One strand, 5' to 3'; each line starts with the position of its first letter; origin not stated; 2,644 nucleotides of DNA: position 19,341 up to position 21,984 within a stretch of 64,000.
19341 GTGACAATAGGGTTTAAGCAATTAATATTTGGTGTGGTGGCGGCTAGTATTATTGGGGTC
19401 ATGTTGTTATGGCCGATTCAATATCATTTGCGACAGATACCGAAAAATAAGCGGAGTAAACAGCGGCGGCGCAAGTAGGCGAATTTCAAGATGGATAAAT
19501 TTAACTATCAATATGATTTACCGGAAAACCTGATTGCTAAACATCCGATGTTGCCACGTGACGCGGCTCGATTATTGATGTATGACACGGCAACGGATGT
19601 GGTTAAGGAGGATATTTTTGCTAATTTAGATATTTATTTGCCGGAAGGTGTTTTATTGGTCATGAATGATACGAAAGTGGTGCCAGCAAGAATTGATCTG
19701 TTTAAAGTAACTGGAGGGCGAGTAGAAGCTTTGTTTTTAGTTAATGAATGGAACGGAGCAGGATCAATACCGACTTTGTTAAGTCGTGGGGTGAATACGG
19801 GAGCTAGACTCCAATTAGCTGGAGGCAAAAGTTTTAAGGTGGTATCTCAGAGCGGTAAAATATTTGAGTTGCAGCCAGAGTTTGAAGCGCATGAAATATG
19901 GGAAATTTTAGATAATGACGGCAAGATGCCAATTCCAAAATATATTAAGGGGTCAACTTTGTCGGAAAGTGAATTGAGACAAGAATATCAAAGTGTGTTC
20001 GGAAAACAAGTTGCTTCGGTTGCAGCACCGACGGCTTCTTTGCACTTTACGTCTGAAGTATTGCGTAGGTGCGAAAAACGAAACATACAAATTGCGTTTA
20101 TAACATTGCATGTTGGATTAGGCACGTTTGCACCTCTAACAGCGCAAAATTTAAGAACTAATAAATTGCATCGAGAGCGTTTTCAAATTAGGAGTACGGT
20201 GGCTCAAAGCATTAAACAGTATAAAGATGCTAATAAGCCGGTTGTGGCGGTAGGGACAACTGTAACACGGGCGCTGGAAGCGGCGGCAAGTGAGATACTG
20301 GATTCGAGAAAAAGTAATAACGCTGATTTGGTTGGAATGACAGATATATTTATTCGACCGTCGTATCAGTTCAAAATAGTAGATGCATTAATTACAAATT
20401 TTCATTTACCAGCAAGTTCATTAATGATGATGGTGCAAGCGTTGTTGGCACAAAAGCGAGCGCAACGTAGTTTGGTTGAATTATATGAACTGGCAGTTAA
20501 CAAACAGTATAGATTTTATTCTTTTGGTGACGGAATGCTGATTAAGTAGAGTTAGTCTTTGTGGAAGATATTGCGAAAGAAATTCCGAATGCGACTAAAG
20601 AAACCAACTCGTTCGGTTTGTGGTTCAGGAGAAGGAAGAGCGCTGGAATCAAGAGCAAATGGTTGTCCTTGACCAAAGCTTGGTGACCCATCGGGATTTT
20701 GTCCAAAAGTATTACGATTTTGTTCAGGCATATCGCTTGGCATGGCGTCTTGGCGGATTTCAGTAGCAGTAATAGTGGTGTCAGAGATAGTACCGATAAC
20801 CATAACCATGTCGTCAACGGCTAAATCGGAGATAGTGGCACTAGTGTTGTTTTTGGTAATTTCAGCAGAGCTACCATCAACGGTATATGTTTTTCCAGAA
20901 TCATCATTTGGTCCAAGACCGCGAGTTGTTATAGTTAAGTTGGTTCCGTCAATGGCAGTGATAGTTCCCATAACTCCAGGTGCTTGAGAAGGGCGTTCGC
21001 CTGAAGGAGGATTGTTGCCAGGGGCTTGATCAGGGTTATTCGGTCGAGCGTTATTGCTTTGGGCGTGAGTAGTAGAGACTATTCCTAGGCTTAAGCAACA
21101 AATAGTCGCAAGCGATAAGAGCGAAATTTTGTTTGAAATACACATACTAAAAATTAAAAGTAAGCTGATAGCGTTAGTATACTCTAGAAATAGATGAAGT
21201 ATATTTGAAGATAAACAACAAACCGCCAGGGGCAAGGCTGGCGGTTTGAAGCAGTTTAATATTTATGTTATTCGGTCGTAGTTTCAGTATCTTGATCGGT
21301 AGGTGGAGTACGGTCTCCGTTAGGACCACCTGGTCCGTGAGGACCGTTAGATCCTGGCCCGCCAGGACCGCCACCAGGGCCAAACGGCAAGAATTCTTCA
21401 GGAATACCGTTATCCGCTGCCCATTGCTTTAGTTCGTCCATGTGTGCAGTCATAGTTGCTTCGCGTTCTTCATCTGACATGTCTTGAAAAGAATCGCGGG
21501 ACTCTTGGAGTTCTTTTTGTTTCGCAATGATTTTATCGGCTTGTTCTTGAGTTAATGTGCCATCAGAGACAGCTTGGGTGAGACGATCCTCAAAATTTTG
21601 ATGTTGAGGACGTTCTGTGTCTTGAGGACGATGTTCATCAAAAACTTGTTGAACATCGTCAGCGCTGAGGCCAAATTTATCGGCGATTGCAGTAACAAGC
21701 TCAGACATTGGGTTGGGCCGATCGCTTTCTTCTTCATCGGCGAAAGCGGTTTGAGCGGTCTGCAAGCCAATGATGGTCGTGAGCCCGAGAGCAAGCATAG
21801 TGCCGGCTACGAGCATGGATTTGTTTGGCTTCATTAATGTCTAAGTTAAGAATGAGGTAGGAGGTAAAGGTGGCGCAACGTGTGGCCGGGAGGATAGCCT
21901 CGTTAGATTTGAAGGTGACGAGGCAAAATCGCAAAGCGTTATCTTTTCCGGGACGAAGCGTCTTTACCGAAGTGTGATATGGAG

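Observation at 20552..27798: MacAB-type tripartite exporter fused in one operon with an OmpR/HK two-component system and DUF5666-like secreted proteins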

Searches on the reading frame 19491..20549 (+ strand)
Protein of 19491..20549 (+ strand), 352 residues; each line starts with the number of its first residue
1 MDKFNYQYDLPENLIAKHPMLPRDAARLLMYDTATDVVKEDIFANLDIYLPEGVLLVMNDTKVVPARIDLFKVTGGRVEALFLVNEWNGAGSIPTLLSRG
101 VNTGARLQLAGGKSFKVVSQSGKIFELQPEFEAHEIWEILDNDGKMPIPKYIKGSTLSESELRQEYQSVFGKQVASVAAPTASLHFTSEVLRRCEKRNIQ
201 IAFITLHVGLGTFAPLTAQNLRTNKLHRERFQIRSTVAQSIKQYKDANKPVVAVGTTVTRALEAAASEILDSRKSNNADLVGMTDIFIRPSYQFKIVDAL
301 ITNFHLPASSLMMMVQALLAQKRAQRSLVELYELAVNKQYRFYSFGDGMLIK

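Call 5: search_protein_families(library=pfam, proteins=[window:19491-20549:+], max_evalue=0.1)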
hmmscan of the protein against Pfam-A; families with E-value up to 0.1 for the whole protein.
window:19491-20549:+ (352 aa): 1 family
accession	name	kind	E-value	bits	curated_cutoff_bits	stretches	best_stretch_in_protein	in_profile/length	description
PF02547.20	Queuosine_synth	-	3e-102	342.5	25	1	5-351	3-322/322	Queuosine biosynthesis protein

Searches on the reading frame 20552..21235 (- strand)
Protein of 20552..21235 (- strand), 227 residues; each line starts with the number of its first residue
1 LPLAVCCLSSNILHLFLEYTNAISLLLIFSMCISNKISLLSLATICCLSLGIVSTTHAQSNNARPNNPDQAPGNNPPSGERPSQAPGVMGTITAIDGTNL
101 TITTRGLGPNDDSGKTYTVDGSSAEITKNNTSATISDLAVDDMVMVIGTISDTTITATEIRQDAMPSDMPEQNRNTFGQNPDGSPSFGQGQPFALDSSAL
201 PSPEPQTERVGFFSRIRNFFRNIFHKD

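Call 4: search_protein_families(library=pfam, proteins=[window:20552-21235:-], max_evalue=0.1)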
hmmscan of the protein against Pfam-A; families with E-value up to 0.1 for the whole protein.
window:20552-21235:- (227 aa): 1 family
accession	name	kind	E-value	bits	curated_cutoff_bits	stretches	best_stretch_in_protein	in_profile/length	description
PF18914.6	DUF5666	-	6.3e-07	30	27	1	90-160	2-59/60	Domain of unknown function (DUF5666)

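Call 34: search_protein_families(library=ncbifam, proteins=[window:20552-21145:-], max_evalue=0.001)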
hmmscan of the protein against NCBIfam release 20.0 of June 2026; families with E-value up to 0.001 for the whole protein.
window:20552-21145:- (197 aa): 0 families

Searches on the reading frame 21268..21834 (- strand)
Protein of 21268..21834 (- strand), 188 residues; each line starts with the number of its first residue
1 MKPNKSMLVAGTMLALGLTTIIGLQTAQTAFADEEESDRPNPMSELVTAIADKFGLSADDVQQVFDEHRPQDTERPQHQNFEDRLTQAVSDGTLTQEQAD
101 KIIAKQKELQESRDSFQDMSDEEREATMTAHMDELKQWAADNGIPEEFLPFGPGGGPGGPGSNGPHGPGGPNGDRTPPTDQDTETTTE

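Call 4: search_protein_families(library=pfam, proteins=[window:21268-21834:-], max_evalue=0.1)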
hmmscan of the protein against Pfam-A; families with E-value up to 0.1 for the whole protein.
window:21268-21834:- (188 aa): 5 families
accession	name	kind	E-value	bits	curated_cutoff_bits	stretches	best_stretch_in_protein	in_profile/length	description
PF20787.2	SPP1_GP23-1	-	0.0013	19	27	1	83-103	19-39/47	SPP1 phage GP23.1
PF22733.1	NNH1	-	0.012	16.2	27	0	27-70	13-56/177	NACHT N-terminal Helical domain 1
PF01323.26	DSBA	-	0.065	13.4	25.6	0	46-84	124-162/191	DSBA-like thioredoxin domain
PF02500.21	DNA_pack_N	-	0.083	13.1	25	0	43-138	18-114/278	Probable DNA packing protein, N-terminus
PF14338.12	Mrr_N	-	0.093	13.3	29.5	0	39-66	16-43/87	Mrr N-terminal domain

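Call 27: search_protein_families(library=pfam, proteins=[window:21268-21834:-], max_evalue=10)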
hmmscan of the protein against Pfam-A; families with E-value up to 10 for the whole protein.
window:21268-21834:- (188 aa): 9 families
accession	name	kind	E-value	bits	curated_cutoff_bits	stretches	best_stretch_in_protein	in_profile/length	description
PF20787.2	SPP1_GP23-1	-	0.0013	19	27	1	83-103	19-39/47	SPP1 phage GP23.1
PF22733.1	NNH1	-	0.012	16.2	27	1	27-70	13-56/177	NACHT N-terminal Helical domain 1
PF01323.26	DSBA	-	0.065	13.4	25.6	1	46-84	124-162/191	DSBA-like thioredoxin domain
PF02500.21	DNA_pack_N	-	0.083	13.1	25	1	43-138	18-114/278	Probable DNA packing protein, N-terminus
PF14338.12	Mrr_N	-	0.093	13.3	29.5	1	39-66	16-43/87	Mrr N-terminal domain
PF10925.13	DUF2680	-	0.1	13.2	25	1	89-105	28-44/57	Protein of unknown function (DUF2680)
PF14265.11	DUF4355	-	0.12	13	25.4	1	72-151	16-90/124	Capsid assembly scaffolding protein Gp46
PF12674.12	Zn_ribbon_2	-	0.19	12.9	22.5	1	89-138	32-80/81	Putative zinc ribbon domain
PF01346.23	FKBP_N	-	0.39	12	22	0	21-76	7-62/97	Domain amino terminal to FKBP-type peptidyl-prolyl isomerase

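Call 34: search_protein_families(library=ncbifam, proteins=[window:21268-21834:-], max_evalue=0.001)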
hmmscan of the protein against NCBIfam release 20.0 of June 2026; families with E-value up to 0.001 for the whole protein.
window:21268-21834:- (188 aa): 0 families

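Call 62: find_homologous_proteins(query=window:21268-21834:-, max_evalue=0.001)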
Query window:21268-21834:- (188 aa): 68 proteins with E <= 0.001 among 1802 candidates.
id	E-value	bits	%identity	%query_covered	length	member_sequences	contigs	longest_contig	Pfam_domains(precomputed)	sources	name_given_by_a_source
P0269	1.7e-114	398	100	97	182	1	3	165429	-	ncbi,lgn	-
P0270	1.6e-35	141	45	80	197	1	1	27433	-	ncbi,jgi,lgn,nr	ncbi:MAG TPA: hypothetical protein VHQ41_02065 [Patescibacteria group bacterium]|jgi:hypothetical pr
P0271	1.6e-34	137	44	80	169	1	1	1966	-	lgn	-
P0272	9.5e-33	132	50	72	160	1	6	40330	-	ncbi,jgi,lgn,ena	-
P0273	2.7e-32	130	46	87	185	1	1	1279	-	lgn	-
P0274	6.5e-32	129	47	85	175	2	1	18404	-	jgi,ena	jgi:energy-converting hydrogenase A subunit M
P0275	1.1e-31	128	43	78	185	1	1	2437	-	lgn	-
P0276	2.7e-31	127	45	90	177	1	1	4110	-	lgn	-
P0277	3.0e-31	127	51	58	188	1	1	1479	-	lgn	-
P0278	3.5e-31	127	45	73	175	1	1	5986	-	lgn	-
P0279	9.3e-31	125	44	80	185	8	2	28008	-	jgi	-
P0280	2.2e-30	124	44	73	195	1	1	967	-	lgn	-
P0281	3.2e-29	120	48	78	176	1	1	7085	-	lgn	-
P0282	4.6e-29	120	50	62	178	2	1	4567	-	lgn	-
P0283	5.5e-29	119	43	80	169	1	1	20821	-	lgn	-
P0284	1.1e-28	118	44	78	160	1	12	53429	-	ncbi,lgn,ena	-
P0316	5.8e-23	100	50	55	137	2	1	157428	-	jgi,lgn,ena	-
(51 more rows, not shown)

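Call 63: find_encoding_contigs(protein=P0270, flank=8000, max_places=1)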
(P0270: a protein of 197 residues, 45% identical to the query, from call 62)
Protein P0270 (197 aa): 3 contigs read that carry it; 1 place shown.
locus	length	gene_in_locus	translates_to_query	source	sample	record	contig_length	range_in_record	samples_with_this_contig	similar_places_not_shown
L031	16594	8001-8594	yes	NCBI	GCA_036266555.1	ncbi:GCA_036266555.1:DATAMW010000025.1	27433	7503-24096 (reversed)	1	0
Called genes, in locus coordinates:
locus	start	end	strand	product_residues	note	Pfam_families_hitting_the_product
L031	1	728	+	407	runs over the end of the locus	-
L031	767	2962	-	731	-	PF00133:tRNA-synt_1, PF09334:tRNA-synt_1g, PF00133:tRNA-synt_1, PF09334:tRNA-synt_1g (weak), PF08264:Anticodon_1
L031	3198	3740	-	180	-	PF07963:N_methyl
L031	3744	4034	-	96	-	-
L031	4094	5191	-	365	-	PF00814:TsaD, PF02543:Carbam_trans_N (faint), PF22521:HypF_C_2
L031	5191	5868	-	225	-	PF13529:Peptidase_C39_2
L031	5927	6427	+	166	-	-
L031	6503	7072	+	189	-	PF07638:Sigma70_ECF (faint), PF04542:Sigma70_r2, PF08281:Sigma70_r4_2, PF04545:Sigma70_r4 (weak)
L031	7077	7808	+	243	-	-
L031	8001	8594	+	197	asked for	-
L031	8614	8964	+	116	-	PF00173:Cyt-b5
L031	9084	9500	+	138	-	-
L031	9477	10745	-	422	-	PF13660:DUF4147, PF05161:MOFRL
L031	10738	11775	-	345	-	PF00389:2-Hacid_dh, PF02826:2-Hacid_dh_C, PF03446:NAD_binding_2 (weak)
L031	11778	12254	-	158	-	-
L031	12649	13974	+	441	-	PF00083:Sugar_tr (weak), PF05977:MFS_3 (weak), PF07690:MFS_1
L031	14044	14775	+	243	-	PF12146:Hydrolase_4 (faint)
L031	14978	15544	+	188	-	-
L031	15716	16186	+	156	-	-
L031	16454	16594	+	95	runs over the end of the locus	PF02583:Trns_repr_metal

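Call 64: find_encoding_contigs(protein=P0284, flank=8000, max_places=1)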
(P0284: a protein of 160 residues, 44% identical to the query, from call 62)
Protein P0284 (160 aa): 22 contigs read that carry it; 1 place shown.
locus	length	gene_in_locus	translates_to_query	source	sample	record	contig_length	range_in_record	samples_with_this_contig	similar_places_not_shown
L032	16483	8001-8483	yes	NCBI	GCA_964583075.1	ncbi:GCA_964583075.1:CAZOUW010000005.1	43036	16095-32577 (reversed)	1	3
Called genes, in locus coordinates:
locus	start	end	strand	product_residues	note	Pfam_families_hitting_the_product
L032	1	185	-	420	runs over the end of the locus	-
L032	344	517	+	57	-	PF04014:MazE_antitoxin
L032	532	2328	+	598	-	PF13522:GATase_6, PF13537:GATase_7, PF01380:SIS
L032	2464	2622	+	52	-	-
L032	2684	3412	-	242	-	PF07884:VKOR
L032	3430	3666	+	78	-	-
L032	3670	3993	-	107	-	PF13376:OmdA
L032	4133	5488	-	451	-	-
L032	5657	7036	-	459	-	PF00150:Cellulase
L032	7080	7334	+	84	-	-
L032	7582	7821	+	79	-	-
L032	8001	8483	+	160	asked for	-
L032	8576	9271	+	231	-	PF00072:Response_reg, PF00486:Trans_reg_C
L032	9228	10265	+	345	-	PF00512:HisKA, PF02518:HATPase_c, PF13589:HATPase_c_3 (weak), PF14501:HATPase_c_5 (faint)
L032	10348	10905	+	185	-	PF03729:DUF308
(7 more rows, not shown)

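Call 65: find_encoding_contigs(protein=P0316, flank=8000, max_places=1)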
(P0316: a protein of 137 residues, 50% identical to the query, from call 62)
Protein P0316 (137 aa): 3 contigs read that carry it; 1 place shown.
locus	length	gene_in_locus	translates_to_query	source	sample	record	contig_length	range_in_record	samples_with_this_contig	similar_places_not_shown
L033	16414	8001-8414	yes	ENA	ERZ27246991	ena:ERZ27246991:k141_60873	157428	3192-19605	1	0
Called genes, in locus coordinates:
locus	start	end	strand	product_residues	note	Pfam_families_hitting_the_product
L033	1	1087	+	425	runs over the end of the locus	PF00464:SHMT, PF00155:Aminotran_1_2 (weak)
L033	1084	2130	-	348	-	PF01565:FAD_binding_4, PF02873:MurB_C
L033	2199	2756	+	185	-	PF13560:HTH_31 (weak)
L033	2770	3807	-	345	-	-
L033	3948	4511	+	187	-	-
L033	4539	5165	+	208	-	PF07884:VKOR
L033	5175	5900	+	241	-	PF03358:FMN_red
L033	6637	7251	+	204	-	-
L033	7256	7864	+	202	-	PF06197:DUF998 (weak)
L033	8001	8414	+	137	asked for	-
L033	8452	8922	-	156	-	-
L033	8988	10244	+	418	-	PF08245:Mur_ligase_M (faint), PF27239:FOL3_C, PF02875:Mur_ligase_C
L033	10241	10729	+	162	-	PF00186:DHFR_1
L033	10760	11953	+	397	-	PF03816:LytR_cpsA_psr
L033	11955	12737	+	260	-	PF00657:Lipase_GDSL, PF13472:Lipase_GDSL_2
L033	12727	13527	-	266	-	PF00106:adh_short, PF01370:Epimerase, PF08659:KR, PF13460:NAD_binding_10, PF13561:adh_short_C2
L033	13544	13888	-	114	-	PF08818:DUF1801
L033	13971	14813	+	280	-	PF00892:EamA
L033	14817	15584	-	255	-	PF02535:Zip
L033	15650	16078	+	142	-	PF01475:FUR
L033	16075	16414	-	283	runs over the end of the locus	PF00561:Abhydrolase_1, PF12146:Hydrolase_4 (faint), PF12697:Abhydrolase_6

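Call 68: search_solved_structures(query=A5, max_evalue=10)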
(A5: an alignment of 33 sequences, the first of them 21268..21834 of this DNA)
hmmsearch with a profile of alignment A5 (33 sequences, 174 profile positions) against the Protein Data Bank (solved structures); distinct sequences matched with E-value up to 10: 8.
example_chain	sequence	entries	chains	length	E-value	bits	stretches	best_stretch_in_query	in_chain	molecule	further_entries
4otp_A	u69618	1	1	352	0.047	16.8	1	78-145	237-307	Serine/threonine-protein kinase RIO1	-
2xf6_A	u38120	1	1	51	0.076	16.1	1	76-98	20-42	GP23.1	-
2xf7_A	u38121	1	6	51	0.076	16.1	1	76-98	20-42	GP23.1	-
2xf5_A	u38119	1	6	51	0.12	15.5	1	76-98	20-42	GP23.1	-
3r77_A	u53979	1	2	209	0.21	14.7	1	121-155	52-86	Probable isochorismatase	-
6et6_A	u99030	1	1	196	0.75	12.9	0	81-99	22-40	Lysozyme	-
4mtn_A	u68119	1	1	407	1.3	12.1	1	83-124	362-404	Transcription termination factor NusA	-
9w15_B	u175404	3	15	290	1.6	11.8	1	75-100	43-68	3-hydroxyacyl-CoA dehydrogenase, NAD binding domain protein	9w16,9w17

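Call 74: predict_structure(alignment_id=A5)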
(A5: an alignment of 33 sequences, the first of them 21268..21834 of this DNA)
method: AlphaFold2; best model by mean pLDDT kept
length: 188 residues; sequences in the alignment: 33
mean_pLDDT: 72.0   pTM: 0.50
mean pLDDT of the five models: 72.0, 70.6, 70.5, 69.1, 68.7
residues with pLDDT >= 90: 68; 70-90: 36; 50-70: 34; < 50: 50
segments of 3 or more residues with pLDDT < 50: 4-38, 161-166, 168-170
pLDDT, mean of each block of 10 residues (from residue 1): 42 39 39 44 84 93 79 73 95 97 92 87 92 95 92 54 48 56 64
secondary structure, 60 per line:
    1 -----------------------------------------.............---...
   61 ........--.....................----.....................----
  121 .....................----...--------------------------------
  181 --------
elements in order: H42-54 H58-68 H71-91 H96-116 H121-141

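Call 76: fold_search(model_id=the predicted structure, library=pdb)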
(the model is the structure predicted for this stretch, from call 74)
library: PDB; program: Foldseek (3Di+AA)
matches with E <= 10: 52; with E <= 0.001: 0
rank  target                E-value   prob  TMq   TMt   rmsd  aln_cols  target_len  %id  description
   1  2da3_MODEL_1_A        3.2e+00  0.23  0.15  0.33  11.2        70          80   20  Solution structure of the third homeobox domain of AT-binding transcription factor 1 (ATBF1) (released 2006-06-13)
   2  2go7_A                3.9e+00  0.05  0.13  0.12  18.4       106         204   14  CRYSTAL STRUCTURE OF A HYDROLASE FROM HALOACID DEHALOGENASE-LIKE FAMILY (SP_2064) FROM STREPTOCOCCUS PNEUMONIAE TIGR4  (released 2006-05-23)
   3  1baz_B                4.1e+00  0.25  0.13  0.48   4.2        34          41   24  ARC REPRESSOR MUTANT PHE10VAL (released 1998-06-17)
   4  7zjv_B                4.1e+00  0.25  0.09  0.22   5.3        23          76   35  Structure of human USPL1 in covalent complex with DeltaN-SUMO2/3-PA probe (released 2023-09-27)
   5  1b28_MODEL_1_A        4.4e+00  0.13  0.16  0.41   5.6        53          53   17  ARC REPRESSOR MYL MUTANT FROM SALMONELLA BACTERIOPHAGE P22 (released 1999-11-03)
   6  9dzm_E                4.7e+00  0.63  0.15  0.46   1.7        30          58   23  Dimeric human OCT2 (POU2F2) POU domain bound to palindromic MORE DNA (released 2024-10-23)
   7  1par_A                5.0e+00  0.14  0.13  0.41   5.7        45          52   18  DNA RECOGNITION BY BETA-SHEETS IN THE ARC REPRESSOR-OPERATOR CRYSTAL STRUCTURE (released 1994-07-31)
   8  5x3t_A                5.3e+00  0.20  0.14  0.32   5.3        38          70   18  VapBC from Mycobacterium tuberculosis (released 2017-06-07)
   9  7p99_C                5.3e+00  0.20  0.09  0.21   5.3        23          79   35  Structure of human USPL1 in complex with SUMO2 (released 2022-03-02)
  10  8g87_X                5.3e+00  0.16  0.16  0.22  14.2        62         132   26  Human Oct4 bound to nucleosome with human nMatn1 sequence (focused refinement of Oct4 bound region) (released 2023-03-22)
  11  8y11_A                5.6e+00  0.66  0.12  0.09   0.4        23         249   26  Crystal structure of L-2-keto-3-deoxyfuconate 4-dehydrogenase bound to NAD(H) and sulfate ion (released 2024-07-10)
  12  1hf0_A                5.6e+00  0.60  0.14  0.21   1.3        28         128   32  Crystal structure of the DNA-binding domain of Oct-1 bound to DNA as a dimer (released 2001-11-10)
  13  1cqt_A                5.6e+00  0.38  0.15  0.21   2.9        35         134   28  CRYSTAL STRUCTURE OF A TERNARY COMPLEX CONTAINING AN OCA-B PEPTIDE, THE OCT-1 POU DOMAIN, AND AN OCTAMER ELEMENT (released 1999-11-15)
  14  3g2b                  5.6e+00  0.33  0.14  0.27   5.5        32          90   16  crystal structure of PqqD from xanthomonas campestris (released 2009-09-01)
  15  8y46_A                6.0e+00  0.66  0.12  0.09   0.3        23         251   26  Crystal structure of L-2-keto-3-deoxyfuconate 4-dehydrogenase bound to L-KDF or L-2,4-DKDF (released 2024-07-10)
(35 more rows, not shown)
